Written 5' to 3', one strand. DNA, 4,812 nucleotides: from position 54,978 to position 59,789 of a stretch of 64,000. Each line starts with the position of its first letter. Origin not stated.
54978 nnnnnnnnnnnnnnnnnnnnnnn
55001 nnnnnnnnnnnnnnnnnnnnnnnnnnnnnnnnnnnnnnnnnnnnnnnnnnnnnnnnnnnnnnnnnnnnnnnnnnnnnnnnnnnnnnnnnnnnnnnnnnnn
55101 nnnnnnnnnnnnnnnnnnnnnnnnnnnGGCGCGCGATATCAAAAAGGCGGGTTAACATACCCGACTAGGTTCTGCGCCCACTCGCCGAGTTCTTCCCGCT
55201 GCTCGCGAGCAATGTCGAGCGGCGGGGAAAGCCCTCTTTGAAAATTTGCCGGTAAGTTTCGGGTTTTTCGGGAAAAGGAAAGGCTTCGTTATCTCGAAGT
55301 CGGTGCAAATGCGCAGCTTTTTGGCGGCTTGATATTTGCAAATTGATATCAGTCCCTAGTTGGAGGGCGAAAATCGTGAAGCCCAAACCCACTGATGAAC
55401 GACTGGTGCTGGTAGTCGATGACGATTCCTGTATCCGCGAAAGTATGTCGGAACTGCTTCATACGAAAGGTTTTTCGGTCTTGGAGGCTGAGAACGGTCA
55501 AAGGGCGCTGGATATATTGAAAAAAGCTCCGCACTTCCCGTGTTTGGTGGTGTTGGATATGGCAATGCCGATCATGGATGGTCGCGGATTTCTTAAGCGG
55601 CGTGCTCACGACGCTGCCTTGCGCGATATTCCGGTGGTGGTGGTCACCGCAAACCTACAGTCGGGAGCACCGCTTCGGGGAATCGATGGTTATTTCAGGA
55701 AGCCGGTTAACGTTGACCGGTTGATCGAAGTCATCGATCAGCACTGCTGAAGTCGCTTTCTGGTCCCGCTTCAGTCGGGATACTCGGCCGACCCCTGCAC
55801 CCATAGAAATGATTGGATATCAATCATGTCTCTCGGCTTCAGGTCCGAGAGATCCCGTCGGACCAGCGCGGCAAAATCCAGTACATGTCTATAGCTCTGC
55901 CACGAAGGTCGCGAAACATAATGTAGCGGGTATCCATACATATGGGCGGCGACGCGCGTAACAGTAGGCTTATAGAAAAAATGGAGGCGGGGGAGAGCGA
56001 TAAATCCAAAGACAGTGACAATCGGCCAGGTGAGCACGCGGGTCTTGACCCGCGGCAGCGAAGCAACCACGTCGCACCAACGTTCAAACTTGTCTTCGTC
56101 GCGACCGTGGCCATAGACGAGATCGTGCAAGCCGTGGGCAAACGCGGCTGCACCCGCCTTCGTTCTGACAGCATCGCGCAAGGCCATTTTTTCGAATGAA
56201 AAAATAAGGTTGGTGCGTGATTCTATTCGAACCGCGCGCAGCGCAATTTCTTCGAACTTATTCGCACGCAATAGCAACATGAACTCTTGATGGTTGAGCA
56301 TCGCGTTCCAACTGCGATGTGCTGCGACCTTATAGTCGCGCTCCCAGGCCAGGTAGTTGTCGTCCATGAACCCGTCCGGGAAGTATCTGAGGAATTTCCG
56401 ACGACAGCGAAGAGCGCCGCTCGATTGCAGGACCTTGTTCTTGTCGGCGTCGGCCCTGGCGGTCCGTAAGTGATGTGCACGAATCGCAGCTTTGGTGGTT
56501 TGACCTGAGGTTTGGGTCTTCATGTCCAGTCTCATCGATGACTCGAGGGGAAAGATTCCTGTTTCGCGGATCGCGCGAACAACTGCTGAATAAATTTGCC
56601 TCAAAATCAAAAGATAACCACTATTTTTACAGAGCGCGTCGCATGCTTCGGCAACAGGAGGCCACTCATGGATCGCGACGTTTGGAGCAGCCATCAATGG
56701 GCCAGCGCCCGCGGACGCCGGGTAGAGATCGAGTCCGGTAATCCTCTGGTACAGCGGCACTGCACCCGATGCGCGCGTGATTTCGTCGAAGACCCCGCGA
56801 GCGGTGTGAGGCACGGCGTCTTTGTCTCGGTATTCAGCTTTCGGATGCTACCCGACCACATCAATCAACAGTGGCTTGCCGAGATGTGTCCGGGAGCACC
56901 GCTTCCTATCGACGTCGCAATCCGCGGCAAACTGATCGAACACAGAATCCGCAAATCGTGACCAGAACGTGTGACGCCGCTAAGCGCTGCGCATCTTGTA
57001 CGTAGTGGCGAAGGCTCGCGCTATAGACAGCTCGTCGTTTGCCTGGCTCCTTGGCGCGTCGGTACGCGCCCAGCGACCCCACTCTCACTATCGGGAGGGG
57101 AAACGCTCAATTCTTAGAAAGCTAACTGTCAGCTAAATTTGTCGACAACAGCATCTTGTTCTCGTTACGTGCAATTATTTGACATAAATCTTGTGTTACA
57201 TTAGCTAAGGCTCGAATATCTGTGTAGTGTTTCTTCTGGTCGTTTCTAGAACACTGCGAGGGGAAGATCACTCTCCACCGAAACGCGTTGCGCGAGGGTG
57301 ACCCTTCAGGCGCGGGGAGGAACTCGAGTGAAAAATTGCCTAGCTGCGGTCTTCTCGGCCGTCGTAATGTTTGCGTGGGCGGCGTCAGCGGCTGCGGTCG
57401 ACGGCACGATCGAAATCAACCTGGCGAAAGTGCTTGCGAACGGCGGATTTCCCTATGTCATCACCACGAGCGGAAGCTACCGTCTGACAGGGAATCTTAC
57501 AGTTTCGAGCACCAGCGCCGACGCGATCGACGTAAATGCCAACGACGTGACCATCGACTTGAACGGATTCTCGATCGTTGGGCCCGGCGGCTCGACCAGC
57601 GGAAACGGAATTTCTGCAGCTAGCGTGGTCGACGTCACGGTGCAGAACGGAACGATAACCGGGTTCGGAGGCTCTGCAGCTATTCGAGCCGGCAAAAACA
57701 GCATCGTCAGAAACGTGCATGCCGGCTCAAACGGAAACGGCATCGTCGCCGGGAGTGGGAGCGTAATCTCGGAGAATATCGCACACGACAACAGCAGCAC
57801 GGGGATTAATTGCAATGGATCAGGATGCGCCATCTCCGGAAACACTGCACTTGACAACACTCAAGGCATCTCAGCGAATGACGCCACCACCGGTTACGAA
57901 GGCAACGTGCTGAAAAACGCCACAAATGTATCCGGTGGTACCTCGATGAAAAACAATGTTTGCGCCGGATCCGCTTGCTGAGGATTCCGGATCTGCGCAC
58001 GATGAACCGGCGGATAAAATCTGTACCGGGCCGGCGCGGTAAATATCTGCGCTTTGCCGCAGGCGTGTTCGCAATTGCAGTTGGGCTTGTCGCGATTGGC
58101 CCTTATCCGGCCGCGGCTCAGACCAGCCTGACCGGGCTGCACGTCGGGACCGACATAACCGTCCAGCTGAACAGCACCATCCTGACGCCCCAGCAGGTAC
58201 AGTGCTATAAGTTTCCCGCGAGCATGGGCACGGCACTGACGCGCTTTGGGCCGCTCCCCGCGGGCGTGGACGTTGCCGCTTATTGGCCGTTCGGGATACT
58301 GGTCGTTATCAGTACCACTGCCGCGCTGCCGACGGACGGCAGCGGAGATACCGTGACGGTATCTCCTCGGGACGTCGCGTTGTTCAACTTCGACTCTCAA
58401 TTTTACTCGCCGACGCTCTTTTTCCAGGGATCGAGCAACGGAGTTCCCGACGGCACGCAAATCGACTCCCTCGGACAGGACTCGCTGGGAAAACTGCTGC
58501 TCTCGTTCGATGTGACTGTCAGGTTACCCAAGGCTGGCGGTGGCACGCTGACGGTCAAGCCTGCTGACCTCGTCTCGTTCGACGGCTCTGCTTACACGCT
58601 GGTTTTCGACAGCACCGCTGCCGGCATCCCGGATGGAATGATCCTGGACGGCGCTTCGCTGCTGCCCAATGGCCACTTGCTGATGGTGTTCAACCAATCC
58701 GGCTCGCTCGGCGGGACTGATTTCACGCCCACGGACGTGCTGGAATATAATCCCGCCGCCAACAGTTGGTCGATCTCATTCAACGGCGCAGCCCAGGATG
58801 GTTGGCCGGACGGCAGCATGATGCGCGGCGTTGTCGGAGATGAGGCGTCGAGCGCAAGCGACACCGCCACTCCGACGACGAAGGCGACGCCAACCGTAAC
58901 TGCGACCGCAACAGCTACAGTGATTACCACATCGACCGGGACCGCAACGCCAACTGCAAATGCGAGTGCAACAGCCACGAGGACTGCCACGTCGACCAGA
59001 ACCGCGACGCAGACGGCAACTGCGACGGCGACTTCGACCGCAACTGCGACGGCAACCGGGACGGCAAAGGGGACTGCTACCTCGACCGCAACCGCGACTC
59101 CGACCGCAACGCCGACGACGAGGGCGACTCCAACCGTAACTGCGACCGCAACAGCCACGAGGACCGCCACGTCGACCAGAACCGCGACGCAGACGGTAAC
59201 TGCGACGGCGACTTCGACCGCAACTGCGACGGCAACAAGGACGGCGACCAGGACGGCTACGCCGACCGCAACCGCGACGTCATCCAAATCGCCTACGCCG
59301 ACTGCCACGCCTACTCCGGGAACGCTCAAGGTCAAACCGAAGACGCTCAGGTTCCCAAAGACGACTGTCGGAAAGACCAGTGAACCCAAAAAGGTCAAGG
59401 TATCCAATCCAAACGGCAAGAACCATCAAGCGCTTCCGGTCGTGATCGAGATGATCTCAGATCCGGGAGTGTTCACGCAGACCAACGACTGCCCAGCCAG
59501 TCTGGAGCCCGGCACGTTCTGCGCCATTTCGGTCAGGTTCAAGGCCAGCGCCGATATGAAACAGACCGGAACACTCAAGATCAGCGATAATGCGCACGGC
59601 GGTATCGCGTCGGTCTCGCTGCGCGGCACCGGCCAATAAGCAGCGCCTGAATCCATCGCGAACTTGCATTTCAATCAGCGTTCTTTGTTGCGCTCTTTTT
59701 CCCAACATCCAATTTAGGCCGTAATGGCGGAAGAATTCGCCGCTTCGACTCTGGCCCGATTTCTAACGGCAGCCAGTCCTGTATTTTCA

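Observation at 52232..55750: Candidate undescribed three-gene module: 557-aa orphan protein, PNP/MTAN-fold protein with a novel N-terminal extension, and an orphan receiver-domain regulator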

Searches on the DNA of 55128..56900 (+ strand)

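Call 73: search_dna_similar(query=window:55128-56900:+, collection=plasmids, mode=near, max_rows=5)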
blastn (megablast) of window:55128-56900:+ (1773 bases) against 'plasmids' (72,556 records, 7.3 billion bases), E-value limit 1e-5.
No match.

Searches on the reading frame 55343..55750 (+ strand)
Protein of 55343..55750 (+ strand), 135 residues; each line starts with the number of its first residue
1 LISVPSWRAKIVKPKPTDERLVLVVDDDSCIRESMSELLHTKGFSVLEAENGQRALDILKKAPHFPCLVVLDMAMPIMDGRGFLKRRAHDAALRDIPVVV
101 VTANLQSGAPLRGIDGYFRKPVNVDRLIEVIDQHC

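Call 3: search_protein_families(library=pfam, proteins=[window:55343-55750:+], max_evalue=0.1)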
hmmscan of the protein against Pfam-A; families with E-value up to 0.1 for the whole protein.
window:55343-55750:+ (135 aa): 1 family
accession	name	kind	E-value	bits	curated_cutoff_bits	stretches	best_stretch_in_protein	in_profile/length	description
PF00072.30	Response_reg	-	2.5e-18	66.7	30.2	1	22-131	1-110/111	Response regulator receiver domain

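Call 4: search_protein_families(library=padloc, proteins=[window:55343-55750:+], max_evalue=0.1)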
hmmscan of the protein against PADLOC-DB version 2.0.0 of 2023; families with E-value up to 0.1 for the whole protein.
window:55343-55750:+ (135 aa): 3 families
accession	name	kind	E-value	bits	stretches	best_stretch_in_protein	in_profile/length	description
PDLC00405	SduA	-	1.3e-05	22.9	1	20-104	7-96/323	DUF4263 domain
PDLC04725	PDC-M60B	-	0.00024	19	1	21-79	5-63/158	-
PDLC04055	PD-T4-6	-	0.00037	17.4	1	11-106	357-450/496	-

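Call 5: search_protein_families(library=ncbifam, proteins=[window:55343-55750:+], max_evalue=0.1)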
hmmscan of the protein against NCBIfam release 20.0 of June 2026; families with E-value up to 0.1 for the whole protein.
window:55343-55750:+ (135 aa): 88 families (the best 25 are shown)
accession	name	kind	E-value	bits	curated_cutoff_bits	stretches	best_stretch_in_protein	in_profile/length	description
NF045717.1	DVU0259_DivK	exception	6e-18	65.1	160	1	21-133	4-114/117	DVU0259 family response regulator domain-containing protein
NF007901.0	PRK10610.1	equivalog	1.9e-13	50.7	189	1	22-129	8-118/129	chemotaxis response regulator CheY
TIGR02154.1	PhoB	equivalog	2.1e-13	50.1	296.2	1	20-129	3-114/226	phosphate regulon transcriptional regulator PhoB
NF045505.1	RR_RssB_Pseudo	equivalog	2.6e-13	49.8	700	1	22-104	8-86/394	two-component system response regulator RssB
NF006900.1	PRK09390.1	equivalog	2.7e-13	49.9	255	1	18-133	3-118/203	response regulator FixJ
NF011874.0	PRK15347.1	equivalog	2.9e-13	48.8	852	1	22-132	693-807/921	two component system sensor kinase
NF053512.1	nitric_RR_NosR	exception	3e-13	49.6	400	1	22-88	1-65/422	response regulator c-di-GMP phosphodiesterase, NosR family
NF007546.0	PRK10161.1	equivalog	3.8e-13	49.5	471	1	20-128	3-113/229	phosphate response regulator transcription factor PhoB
NF007135.0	PRK09581.1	equivalog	1e-12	47.6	474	1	22-127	5-112/457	PleD family two-component system response regulator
NF007969.0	PRK10693.1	equivalog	1.7e-12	47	329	1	18-104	6-88/337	two-component system response regulator RssB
NF040689.1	MtrAB_MtrA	equivalog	2.4e-12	46.6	300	1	22-130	1-108/219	MtrAB system response regulator MtrA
NF007005.1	PRK09468.1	equivalog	2.5e-12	46.7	331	1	20-130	4-114/237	osmolarity response regulator transcription factor OmpR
NF045944.1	ResRegRpaBCyano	equivalog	1.1e-11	44.6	330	1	23-123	1-100/229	response regulator transcription factor RpaB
NF041733.1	resp_reg_CseB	equivalog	1.2e-11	44.4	350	1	22-128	3-108/228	two-component system response regulator CseB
NF051870.1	NAssimRespRegNtrX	equivalog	2e-11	43.5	600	1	22-132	4-116/452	nitrogen assimilation response regulator NtrX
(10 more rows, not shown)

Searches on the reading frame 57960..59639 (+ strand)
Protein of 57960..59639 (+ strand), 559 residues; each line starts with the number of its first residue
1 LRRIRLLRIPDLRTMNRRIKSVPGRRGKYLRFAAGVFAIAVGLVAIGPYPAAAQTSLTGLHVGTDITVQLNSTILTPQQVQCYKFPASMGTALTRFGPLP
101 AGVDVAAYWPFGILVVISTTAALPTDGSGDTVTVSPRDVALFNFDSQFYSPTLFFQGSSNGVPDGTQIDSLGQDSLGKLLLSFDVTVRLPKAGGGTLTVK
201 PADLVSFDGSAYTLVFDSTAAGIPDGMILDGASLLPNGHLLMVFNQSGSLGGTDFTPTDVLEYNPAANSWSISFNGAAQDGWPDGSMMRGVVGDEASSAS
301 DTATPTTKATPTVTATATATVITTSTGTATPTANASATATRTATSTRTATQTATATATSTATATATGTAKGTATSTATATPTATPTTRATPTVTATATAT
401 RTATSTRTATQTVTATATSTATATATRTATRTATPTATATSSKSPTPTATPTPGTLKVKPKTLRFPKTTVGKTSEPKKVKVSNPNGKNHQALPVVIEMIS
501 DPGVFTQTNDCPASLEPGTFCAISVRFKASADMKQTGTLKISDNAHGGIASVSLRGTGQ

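Call 3: search_protein_families(library=pfam, proteins=[window:57960-59639:+], max_evalue=0.1)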
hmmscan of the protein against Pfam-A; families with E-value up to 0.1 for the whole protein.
window:57960-59639:+ (559 aa): 3 families
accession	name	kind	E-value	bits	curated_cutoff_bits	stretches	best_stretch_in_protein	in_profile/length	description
PF22073.2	Cep192_D4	-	0.00055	20.5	35.5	1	456-558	4-111/112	Cep192 domain 4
PF24771.2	Ig_CFAP74_1st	-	0.02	15.7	29.2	1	458-553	3-94/97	CFAP74 first Ig-like domain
PF22066.2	Cep192_D8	-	0.033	14.9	33.5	1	458-556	8-98/101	Cep192 domain 8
